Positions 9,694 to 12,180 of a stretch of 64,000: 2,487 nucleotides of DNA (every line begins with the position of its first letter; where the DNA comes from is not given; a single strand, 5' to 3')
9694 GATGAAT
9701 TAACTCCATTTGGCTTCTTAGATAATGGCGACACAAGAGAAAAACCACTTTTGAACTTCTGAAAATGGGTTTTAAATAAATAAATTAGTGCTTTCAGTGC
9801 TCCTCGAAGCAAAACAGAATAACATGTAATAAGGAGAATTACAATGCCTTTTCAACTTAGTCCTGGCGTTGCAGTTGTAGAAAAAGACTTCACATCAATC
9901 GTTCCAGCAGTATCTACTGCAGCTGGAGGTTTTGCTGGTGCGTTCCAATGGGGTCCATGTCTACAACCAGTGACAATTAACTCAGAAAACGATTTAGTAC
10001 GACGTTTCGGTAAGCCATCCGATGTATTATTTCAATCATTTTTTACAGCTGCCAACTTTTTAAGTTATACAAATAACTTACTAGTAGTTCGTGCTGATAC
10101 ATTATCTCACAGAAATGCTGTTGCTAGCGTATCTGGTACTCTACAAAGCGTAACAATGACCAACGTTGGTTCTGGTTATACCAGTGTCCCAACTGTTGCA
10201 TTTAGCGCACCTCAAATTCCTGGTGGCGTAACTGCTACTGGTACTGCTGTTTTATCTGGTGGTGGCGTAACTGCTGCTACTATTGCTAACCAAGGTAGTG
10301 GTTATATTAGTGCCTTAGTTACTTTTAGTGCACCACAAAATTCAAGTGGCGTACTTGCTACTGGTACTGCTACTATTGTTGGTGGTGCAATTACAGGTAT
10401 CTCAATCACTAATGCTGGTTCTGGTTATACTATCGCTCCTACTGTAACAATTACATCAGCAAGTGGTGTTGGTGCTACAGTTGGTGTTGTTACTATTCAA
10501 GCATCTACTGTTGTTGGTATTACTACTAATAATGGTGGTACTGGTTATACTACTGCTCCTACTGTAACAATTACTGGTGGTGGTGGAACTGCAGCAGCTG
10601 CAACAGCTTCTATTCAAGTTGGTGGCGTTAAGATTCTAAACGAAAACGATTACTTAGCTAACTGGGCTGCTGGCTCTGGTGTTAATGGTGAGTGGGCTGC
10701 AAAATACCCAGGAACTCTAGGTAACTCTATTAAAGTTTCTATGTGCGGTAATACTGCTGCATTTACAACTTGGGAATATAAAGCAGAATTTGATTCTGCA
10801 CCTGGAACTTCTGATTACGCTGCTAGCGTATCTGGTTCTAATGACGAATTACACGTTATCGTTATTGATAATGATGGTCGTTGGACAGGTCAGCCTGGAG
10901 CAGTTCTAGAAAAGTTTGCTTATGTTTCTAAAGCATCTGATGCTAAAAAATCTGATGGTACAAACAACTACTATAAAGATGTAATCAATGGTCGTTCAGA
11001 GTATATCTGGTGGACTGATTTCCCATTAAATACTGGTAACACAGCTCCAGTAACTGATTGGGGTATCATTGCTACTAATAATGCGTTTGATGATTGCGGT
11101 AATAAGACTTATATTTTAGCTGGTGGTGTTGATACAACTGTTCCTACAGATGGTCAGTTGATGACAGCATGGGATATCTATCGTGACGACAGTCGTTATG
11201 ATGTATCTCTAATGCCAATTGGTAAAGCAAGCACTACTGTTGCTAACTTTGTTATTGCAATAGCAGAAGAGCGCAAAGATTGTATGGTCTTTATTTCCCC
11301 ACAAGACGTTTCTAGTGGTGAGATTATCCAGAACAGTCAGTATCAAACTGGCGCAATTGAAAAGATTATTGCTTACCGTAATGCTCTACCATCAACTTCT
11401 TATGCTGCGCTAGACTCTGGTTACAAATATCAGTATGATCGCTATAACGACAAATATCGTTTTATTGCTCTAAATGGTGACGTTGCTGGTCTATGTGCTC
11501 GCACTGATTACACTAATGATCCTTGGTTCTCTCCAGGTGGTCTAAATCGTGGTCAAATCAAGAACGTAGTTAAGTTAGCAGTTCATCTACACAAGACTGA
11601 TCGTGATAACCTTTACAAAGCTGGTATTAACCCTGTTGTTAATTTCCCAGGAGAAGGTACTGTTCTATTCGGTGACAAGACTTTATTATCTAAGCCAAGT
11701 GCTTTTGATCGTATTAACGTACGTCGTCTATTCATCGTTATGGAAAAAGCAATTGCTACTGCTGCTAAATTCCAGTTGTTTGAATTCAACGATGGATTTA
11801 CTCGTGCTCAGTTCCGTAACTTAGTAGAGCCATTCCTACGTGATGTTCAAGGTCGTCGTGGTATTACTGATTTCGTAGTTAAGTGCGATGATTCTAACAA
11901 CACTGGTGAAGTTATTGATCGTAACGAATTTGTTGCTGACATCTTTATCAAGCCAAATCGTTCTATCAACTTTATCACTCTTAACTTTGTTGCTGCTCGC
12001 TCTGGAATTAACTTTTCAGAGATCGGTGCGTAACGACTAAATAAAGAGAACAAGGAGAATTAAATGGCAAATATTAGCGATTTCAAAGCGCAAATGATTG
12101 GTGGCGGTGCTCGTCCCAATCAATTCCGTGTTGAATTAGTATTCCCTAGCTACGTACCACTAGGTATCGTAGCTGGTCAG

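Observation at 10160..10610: Repeat-domain insertion in the tail sheath shared with a neck protein, with a near-identical 34-nt DNA duplication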

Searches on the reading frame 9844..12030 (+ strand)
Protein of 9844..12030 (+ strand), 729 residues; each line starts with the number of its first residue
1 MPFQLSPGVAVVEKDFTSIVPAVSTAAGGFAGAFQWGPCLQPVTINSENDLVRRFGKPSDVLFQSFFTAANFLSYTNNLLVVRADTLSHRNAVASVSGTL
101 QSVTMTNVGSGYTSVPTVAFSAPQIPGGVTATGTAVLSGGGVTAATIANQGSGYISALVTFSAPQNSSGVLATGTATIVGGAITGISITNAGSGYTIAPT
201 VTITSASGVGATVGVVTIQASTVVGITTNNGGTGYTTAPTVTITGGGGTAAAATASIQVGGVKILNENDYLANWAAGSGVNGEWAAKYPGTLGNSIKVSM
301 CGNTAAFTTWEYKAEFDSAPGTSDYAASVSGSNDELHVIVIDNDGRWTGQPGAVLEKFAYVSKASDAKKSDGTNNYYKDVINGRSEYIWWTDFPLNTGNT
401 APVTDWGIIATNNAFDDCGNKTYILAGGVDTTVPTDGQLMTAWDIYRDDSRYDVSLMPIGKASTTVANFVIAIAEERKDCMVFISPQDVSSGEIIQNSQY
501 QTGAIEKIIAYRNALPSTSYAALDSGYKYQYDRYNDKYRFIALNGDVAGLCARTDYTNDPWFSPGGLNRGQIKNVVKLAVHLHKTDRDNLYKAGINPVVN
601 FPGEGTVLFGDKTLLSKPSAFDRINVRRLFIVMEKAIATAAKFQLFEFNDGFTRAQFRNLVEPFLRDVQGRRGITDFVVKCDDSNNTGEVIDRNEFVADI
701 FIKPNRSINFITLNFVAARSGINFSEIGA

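Call 5: search_protein_families(library=pfam, proteins=[window:9844-12030:+], max_evalue=1)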
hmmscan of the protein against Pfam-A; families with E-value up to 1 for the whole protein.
window:9844-12030:+ (729 aa): 3 families
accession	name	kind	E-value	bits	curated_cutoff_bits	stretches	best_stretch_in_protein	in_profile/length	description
PF04984.19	Phage_sheath_1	-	1.7e-16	61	31.4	1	462-614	35-168/168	Phage tail sheath protein subtilisin-like domain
PF17482.7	Phage_sheath_1C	-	7e-16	58.6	26.9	1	616-716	1-102/104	Phage tail sheath C-terminal domain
PF22671.1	Gp18_domIII_N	-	5.5e-08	33.4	27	1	31-83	7-57/58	Tail sheath protein Gp18 domain III N-terminal region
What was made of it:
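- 9844..12033 (+): gp18-type contractile tail sheath gene (729 aa). Pfam PF22671 (aa 31-83), PF04984 (462-614) and PF17482 (616-716), call 5.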

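Call 7: search_dna_similar(query=window:9844-12030:+, collection=phages, mode=protein, max_rows=60)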
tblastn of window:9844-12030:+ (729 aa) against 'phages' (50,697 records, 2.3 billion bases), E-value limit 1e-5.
Records with a match: 2701; places in all: 2795; records where one place covers at least 80% of the query: 13.
Best place of each record, by identity: <60% 2701.
By first word of the organism name: Escherichia 668; Synechococcus 379; Klebsiella 332; Salmonella 203; Vibrio 141; Shigella 89; Aeromonas 80; Acinetobacter 72; Erwinia 69; Cyanophage 61; and 68 more.
By host as written in the record: - 472; Escherichia coli 278; Klebsiella pneumoniae 115; Synechococcus 107; Erwinia amylovora 46; Synechococcus sp. 38; Escherichia coli O157:H7 38; Salmonella enterica 29; and 612 more.
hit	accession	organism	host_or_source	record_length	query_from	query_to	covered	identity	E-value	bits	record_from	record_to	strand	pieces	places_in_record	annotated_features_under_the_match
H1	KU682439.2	Stenotrophomonas phage vB_SmaS-DLP_6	Stenotrophomonas maltophilia D1571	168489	1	727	77%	52.5%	9e-144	574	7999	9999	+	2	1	tail sheath protein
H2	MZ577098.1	Methylophilales phage Melnitz-3 EXVC039M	Methylophilales_sp._H5P1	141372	1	728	78%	51.5%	4e-127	570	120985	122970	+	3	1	tail sheath protein subtilisin-like domain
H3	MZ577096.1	Methylophilales phage Melnitz-2 EXVC040M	Methylophilales_sp._H5P1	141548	1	728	78%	51.5%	4e-127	570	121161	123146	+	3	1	tail sheath protein subtilisin-like domain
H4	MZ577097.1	Methylophilales phage Melnitz EXVC044M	Methylophilales_sp._H5P1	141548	1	728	78%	51.5%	4e-127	570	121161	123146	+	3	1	tail sheath protein subtilisin-like domain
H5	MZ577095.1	Methylophilales phage Melnitz-1 EXVC043M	Methylophilales_sp._H5P1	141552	1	728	78%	51.5%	4e-127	570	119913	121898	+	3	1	tail sheath protein subtilisin-like domain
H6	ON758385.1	Xanthomonas phage BUDD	Xanthomonas sp.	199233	5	727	79%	50.7%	1e-88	557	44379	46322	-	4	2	tail sheath protein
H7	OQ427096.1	Xanthomonas phage X1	Xanthomonas campestris pv. campestris ...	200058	5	727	79%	49.9%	5e-89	552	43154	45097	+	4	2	tail sheath protein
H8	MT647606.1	Pelagibacter phage Mosig EXVC030M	Candidatus Pelagibacter ubique HTCC1062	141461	1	727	71%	54.4%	9e-138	548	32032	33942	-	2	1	putative tail sheath protein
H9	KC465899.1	Pelagibacter phage HTVC008M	Candidatus Pelagibacter ubique HTCC1062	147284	1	727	69%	53.7%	9e-140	540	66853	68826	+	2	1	tail sheath protein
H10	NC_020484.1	Pelagibacter phage HTVC008M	Candidatus Pelagibacter ubique HTCC1062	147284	1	727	69%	53.7%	9e-140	540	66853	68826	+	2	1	tail sheath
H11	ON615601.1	Synechococcus phage BUCT-ZZ01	Synechococcus elongatus PCC 7942 = ...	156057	4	724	74%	50.1%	3e-128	517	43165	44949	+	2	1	tail sheath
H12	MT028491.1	Ochrobactrum phage vB_OspM_OC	Ochrobactrum sp. POC9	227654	1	727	72%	50.4%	3e-130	508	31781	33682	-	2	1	tail connector/sheath protein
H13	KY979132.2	Acidovorax phage ACP17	Acidovorax citrulli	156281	1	726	76%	46.2%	3e-80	474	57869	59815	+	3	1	tail sheath protein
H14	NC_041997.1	Acidovorax phage ACP17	Acidovorax citrulli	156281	1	726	76%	46.2%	3e-80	474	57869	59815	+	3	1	tail sheath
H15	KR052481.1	Sinorhizobium phage phiM19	Sinorhizobium meliloti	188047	1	727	76%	45.6%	5e-119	474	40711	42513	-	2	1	tail sheath monomer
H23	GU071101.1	Prochlorococcus phage P-HM1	Prochlorococcus sp. MED4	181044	5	727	72%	47.3%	6e-118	453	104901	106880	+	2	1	gp18: tail sheath monomer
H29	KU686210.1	Synechococcus phage S-WAM1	Synechococcus sp.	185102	4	728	70%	47.0%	1e-119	472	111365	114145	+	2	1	tail sheath monomer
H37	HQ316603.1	Cyanophage S-SSM6b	Synechococcus sp. WH8109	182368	4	729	73%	44.6%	6e-115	466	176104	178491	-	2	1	tail sheath protein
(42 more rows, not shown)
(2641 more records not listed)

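Call 10: search_protein_families(library=phrogs, proteins=[window:9844-12030:+], max_evalue=0.1)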
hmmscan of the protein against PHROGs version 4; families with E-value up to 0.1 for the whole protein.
window:9844-12030:+ (729 aa): 24 families
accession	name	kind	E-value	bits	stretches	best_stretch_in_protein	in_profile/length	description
phrog_23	-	tail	1e-124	418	1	2-727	21-472/496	tail sheath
phrog_10581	-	tail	3.3e-42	145.8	1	552-713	734-905/915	tail sheath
phrog_17610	-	tail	1.9e-19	70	1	538-721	920-1110/1135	tail sheath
phrog_5342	-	tail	2.8e-15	55.3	2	180-257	58-136/3319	tail fiber protein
phrog_460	-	connector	6.5e-15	55.7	2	168-252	215-300/385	head closure Hc2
phrog_701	-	head and packaging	1.5e-14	51.7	2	140-260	1124-1241/6136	virion structural protein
phrog_38392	-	tail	1.9e-14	54.6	1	5-119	6-119/329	tail sheath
phrog_34521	-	tail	9.2e-14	51.3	1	573-706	805-939/962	tail sheath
phrog_19630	-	head and packaging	7.7e-12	44.8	2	140-266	1120-1243/1266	virion structural protein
phrog_22827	-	unknown function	7.1e-11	42.4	1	92-263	58-224/613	-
phrog_4406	-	head and packaging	1.5e-09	36.1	1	127-259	1567-1698/3231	virion structural protein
phrog_17885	-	tail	7.2e-09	35.1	2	100-175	789-865/1002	tail fiber protein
phrog_30655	-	head and packaging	2.3e-08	32.9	2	179-261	117-201/1678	virion structural protein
phrog_2885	-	tail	3.6e-08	31.2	2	103-247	1007-1156/4179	baseplate wedge subunit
phrog_708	-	tail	1.4e-07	30.6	1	174-263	808-897/1383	baseplate wedge subunit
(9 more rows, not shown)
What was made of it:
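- On T4 gp18-type contractile tail sheath protein: All three Pfam models score above their curated cut-offs (call 5). phrog_23 at 1e-124 (call 10).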

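Call 11: search_solved_structures(query=window:9844-12030:+, max_evalue=0.01, show_alignments=2)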
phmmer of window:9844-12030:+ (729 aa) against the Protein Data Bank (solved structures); distinct sequences matched with E-value up to 0.01: 17.
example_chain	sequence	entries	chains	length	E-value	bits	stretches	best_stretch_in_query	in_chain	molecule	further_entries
9mkb_1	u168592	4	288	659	2.5e-94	320.1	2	422-727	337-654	gp18, tail sheath protein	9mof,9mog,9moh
3j2m_U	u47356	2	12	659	3.2e-93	316.5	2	422-727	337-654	Tail sheath protein Gp18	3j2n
9x3p_A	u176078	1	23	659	4.3e-93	316.1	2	422-727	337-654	Tail sheath protein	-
9ev2_S1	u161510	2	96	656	3.2e-92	313.2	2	287-727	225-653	Tail sheath protein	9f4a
3foa_A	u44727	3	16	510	2e-44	155.2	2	421-581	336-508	Tail sheath protein Gp18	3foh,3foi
8bky_A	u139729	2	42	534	1.2e-19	73.3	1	517-719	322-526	Phage tail sheath protein | Phage tail sheath family protein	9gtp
9ezm_A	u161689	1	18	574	5e-18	67.9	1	518-713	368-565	Phage tail sheath protein FI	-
8bl4_V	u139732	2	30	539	5.4e-18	67.8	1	517-719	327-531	Phage tail sheath family protein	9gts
7adz_2A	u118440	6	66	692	3.6e-10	42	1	544-673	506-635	Putative phage tail sheath protein FI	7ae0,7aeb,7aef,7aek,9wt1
7b5h_AO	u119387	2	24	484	2.2e-09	39.4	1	547-673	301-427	All3325 protein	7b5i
9r9h_T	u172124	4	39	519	9.8e-08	33.9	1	544-675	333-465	Phage tail sheath family protein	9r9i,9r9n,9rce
6j0b_A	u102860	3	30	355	2e-05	26.3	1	547-715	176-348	Pvc2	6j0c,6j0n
9qgl_3A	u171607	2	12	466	4.7e-05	25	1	539-668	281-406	Phage tail sheath family protein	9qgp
9qgl_2A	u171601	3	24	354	9.7e-05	24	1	546-675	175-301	Phage tail sheath family protein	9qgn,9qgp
6rao_D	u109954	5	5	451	0.0004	22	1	547-667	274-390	Afp3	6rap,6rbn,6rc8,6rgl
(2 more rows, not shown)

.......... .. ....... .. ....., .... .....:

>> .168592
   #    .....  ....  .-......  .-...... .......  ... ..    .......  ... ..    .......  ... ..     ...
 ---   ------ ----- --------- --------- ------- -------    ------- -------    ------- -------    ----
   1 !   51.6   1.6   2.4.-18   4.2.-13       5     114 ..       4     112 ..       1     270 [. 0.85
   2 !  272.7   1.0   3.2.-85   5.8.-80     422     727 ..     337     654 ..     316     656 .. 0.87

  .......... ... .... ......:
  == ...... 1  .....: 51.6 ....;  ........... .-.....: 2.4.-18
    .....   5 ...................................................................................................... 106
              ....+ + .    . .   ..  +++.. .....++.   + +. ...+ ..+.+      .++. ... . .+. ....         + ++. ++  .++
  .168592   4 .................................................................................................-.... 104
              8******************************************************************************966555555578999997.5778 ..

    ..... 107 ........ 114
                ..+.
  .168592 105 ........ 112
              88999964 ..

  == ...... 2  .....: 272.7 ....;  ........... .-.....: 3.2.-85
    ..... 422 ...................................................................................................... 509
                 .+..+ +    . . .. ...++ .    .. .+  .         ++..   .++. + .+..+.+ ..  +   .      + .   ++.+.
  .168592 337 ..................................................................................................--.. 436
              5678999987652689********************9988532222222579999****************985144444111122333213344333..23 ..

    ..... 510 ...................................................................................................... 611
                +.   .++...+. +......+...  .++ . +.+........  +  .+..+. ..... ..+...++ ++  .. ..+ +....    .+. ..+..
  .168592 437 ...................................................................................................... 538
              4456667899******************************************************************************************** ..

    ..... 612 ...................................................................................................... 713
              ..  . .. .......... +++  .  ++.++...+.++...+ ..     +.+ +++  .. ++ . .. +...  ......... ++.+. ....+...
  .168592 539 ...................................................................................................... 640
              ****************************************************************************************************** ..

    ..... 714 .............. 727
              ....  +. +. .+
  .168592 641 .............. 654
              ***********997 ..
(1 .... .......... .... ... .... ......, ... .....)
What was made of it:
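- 9844..12033 (+): T4 gp18 PDB chains at E 2.5e-94, call 11.
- On T4 gp18-type contractile tail sheath protein: T4 gp18 chains 9mkb and 3j2m at E ~1e-94; KP1 sheath 9ev2 at 3e-92 (call 11).
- On T4 gp18 domain I-type six-stranded barrel: The phmmer alignment runs into the start of T4 domain I (call 11).
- Checked: Confirmed: the ORF 9844-12033 is a T4 gp18-type sheath (Pfam PF22671, PF04984 and PF17482, call 5; T4 gp18 in the PDB at E 2.5e-94, call 11).
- Same insertion point as T4 domain I (call 11).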
